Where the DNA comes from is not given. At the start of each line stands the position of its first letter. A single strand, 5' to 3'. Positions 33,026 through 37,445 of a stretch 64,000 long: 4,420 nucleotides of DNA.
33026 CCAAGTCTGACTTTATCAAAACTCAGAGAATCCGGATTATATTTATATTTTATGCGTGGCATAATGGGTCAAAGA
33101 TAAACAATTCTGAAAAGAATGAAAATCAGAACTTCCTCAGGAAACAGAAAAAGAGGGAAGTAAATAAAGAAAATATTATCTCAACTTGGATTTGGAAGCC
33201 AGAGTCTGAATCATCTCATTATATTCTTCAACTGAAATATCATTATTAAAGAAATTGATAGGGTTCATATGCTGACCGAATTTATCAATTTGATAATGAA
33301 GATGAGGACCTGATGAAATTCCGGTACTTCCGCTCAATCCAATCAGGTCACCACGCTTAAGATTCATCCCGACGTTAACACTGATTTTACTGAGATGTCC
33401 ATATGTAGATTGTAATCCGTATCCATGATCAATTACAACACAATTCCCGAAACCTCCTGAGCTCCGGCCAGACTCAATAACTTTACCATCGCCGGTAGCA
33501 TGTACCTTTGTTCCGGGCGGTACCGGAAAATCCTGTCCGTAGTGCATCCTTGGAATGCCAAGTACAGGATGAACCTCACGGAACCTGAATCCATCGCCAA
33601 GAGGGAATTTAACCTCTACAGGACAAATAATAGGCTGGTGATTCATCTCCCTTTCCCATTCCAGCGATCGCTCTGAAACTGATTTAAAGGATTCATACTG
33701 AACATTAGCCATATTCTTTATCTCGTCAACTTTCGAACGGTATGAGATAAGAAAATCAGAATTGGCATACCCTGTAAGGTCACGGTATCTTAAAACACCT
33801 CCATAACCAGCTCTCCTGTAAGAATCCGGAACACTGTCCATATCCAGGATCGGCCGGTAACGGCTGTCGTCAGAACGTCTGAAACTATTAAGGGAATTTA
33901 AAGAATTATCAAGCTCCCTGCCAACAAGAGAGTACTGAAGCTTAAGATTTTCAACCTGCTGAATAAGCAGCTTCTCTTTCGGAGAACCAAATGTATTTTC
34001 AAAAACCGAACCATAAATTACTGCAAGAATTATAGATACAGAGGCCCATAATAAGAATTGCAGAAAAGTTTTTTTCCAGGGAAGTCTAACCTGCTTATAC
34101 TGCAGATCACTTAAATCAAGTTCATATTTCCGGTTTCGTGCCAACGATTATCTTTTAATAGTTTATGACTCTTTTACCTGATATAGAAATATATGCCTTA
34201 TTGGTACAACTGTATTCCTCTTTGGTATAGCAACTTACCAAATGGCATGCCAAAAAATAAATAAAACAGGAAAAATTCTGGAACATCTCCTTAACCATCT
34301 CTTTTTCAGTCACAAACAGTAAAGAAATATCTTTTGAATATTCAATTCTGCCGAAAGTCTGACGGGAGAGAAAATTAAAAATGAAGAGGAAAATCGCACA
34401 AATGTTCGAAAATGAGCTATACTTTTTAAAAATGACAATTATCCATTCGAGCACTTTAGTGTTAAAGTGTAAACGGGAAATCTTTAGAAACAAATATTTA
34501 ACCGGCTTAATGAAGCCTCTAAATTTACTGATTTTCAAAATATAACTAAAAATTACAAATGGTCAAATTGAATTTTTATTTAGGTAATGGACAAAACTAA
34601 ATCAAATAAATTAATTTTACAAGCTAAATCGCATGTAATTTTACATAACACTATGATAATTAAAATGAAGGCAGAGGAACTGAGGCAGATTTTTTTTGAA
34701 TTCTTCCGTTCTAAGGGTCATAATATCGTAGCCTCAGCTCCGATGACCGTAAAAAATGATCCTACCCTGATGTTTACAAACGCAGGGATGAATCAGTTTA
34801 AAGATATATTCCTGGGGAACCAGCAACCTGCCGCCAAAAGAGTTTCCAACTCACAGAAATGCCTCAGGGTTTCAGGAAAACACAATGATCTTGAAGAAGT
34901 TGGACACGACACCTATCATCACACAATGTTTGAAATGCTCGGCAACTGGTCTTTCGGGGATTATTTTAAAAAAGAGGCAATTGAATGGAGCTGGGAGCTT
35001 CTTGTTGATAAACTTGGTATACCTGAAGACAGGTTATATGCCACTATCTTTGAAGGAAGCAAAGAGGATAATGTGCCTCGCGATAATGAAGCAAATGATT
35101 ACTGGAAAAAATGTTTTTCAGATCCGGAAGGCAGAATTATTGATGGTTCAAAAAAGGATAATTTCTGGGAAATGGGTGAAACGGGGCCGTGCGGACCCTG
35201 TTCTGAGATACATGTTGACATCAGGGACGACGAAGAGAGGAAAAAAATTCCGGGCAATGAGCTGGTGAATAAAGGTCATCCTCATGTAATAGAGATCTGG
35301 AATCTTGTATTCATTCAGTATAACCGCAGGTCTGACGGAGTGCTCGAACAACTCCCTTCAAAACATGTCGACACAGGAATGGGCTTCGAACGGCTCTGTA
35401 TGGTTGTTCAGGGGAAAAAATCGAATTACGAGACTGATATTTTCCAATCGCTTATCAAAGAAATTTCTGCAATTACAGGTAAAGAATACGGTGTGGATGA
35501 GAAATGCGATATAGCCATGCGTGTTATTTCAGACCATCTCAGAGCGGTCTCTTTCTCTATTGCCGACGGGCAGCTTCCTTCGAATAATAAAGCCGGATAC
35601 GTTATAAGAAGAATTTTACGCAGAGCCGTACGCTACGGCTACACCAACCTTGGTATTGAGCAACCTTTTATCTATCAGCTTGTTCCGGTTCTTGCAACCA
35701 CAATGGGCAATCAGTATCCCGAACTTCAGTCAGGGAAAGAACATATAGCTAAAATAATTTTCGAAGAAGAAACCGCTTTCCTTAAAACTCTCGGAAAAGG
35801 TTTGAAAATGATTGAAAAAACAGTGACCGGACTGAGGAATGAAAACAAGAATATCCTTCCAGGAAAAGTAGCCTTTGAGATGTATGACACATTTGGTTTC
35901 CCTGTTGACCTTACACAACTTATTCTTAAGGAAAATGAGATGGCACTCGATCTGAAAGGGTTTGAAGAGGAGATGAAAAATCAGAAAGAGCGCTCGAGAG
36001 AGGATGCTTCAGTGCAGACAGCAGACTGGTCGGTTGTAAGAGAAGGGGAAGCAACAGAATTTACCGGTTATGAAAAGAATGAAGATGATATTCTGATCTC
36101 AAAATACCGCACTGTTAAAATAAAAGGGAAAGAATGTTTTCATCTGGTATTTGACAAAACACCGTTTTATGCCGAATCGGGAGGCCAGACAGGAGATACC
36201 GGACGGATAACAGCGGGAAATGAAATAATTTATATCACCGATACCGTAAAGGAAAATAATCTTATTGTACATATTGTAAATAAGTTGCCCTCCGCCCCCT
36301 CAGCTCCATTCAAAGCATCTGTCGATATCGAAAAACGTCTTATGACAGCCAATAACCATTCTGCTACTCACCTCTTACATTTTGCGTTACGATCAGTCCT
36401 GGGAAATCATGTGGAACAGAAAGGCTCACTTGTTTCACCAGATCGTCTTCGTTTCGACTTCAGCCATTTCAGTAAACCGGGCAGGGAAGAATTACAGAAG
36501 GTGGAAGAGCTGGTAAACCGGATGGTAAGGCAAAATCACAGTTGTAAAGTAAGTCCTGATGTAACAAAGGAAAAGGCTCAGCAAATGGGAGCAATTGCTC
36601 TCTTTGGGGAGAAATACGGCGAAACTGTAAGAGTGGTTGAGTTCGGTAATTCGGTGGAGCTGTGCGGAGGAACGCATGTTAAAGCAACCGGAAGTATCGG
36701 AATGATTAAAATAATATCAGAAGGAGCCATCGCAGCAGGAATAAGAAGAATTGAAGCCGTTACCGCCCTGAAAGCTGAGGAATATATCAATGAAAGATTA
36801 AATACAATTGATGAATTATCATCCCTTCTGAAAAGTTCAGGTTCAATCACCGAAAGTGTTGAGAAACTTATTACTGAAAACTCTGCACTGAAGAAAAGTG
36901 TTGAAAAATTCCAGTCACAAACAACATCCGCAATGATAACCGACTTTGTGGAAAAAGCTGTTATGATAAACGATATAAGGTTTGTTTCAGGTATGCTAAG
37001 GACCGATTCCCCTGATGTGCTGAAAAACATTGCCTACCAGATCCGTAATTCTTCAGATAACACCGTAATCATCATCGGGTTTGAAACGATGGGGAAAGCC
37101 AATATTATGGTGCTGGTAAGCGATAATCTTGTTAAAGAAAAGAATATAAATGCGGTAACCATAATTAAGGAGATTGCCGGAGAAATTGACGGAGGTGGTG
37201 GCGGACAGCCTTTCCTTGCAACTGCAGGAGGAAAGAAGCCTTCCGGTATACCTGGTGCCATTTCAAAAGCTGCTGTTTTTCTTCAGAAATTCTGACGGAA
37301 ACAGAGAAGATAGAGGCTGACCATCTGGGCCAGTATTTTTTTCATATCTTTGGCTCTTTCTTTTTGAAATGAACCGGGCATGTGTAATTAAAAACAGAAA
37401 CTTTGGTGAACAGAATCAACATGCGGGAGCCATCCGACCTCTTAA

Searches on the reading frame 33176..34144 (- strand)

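Call 82: search_protein_families(library=pfam, proteins=[window:33176-34144:-], max_evalue=0.00001)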
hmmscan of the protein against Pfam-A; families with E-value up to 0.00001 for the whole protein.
window:33176-34144:- (322 aa): 1 family
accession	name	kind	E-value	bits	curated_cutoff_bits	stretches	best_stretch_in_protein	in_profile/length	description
PF01551.29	Peptidase_M23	-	9.1e-32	109.6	28.7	1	199-295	1-96/96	Peptidase family M23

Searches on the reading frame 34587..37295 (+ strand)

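Call 53: search_protein_families(library=ncbifam, proteins=[window:34587-37295:+], max_evalue=0.00001)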
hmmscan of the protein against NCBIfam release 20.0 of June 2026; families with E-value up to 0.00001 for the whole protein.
window:34587-37295:+ (902 aa): 4 families
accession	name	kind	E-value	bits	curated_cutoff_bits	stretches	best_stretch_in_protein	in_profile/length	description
TIGR00344.1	alaS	equivalog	2.8e-270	899.3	457.05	1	31-882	1-847/847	alanine--tRNA ligase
NF002436.0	PRK01584.1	equivalog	3e-165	551.1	529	2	27-475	1-439/595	alanine--tRNA ligase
TIGR03683.1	A-tRNA_syn_arch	equivalog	4e-121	405.9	744.7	2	313-896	330-898/902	alanine--tRNA ligase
NF040865.1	a_tRNA_ed_AlaXM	equivalog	1.5e-30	106.6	300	1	517-723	24-230/234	alanyl-tRNA editing protein AlaXM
